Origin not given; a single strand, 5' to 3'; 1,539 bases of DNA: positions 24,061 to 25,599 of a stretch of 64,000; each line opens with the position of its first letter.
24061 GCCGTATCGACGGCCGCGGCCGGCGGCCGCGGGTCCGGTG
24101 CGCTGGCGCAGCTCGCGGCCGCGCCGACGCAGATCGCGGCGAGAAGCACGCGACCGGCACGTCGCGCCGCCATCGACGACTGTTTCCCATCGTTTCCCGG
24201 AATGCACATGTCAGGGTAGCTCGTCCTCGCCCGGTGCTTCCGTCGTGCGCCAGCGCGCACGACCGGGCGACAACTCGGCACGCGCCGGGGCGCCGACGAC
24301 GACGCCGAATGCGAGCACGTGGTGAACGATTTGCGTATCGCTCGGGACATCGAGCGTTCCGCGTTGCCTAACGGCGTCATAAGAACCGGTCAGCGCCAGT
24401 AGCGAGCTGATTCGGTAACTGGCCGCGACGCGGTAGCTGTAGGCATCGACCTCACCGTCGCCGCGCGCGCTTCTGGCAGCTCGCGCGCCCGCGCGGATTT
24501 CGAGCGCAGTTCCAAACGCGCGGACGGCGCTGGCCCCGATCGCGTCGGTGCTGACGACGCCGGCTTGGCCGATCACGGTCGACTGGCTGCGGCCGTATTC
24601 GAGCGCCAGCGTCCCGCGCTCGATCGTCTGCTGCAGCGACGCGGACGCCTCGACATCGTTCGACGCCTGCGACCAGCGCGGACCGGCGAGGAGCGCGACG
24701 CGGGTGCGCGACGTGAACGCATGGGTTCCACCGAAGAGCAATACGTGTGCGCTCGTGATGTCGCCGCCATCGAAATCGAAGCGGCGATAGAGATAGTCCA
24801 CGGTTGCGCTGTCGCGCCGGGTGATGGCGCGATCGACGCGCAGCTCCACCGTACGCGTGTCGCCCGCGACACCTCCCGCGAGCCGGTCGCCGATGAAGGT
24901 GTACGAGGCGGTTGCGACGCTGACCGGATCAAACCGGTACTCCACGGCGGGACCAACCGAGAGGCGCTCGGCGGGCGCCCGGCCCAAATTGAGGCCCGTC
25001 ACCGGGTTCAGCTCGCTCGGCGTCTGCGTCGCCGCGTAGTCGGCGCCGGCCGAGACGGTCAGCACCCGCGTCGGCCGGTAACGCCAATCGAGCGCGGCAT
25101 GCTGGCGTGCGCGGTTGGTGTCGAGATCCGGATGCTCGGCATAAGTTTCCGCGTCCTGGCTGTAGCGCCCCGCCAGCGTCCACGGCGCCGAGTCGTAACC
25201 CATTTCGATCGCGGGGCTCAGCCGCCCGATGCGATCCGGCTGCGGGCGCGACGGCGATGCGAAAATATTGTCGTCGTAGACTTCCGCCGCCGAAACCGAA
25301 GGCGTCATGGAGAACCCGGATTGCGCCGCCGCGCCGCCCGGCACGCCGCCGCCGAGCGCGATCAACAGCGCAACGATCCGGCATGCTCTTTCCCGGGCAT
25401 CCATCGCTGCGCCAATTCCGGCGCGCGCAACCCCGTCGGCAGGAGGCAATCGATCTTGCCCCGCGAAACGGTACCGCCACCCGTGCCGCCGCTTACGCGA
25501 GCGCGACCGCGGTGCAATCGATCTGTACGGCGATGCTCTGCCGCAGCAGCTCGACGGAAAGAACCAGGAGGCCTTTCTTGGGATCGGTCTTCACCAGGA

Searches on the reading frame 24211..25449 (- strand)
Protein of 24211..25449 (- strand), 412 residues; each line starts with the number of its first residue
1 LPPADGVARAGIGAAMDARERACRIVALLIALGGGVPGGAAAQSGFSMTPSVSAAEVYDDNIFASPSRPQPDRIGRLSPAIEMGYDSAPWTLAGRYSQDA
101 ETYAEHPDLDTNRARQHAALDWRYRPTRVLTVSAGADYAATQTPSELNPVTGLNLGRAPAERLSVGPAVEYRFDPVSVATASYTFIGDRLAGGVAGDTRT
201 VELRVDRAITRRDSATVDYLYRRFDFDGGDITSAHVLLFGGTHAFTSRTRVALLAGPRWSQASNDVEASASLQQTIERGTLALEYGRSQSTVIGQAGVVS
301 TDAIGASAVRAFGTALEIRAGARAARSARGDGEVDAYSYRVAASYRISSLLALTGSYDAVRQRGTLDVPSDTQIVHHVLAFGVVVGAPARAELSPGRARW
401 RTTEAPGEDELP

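Call 3: search_protein_families(library=pfam, proteins=[window:24211-25449:-], max_evalue=0.01)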
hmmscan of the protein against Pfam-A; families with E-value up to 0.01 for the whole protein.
window:24211-25449:- (412 aa): 1 family
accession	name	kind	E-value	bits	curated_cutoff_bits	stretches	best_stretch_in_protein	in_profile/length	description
PF10082.15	BBP2_2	-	1.9e-05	24.2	23.7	1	45-180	12-145/378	Putative beta-barrel porin 2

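Call 4: search_protein_families(library=ncbifam, proteins=[window:24211-25449:-], max_evalue=0.01)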
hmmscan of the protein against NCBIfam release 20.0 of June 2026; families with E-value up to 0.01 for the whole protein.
window:24211-25449:- (412 aa): 2 families
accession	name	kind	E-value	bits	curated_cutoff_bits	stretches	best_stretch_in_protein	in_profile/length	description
TIGR03016.1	pepcterm_hypo_1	hypoth_equivalog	9.9e-09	34.7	90.85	1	46-250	4-213/477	TIGR03016 family PEP-CTERM system-associated outer membrane protein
TIGR03014.2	EpsL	equivalog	0.001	18.1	275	1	36-144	6-118/385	XrtB/PEP-CTERM-associated polysaccharide biosynthesis outer membrane protein EpsL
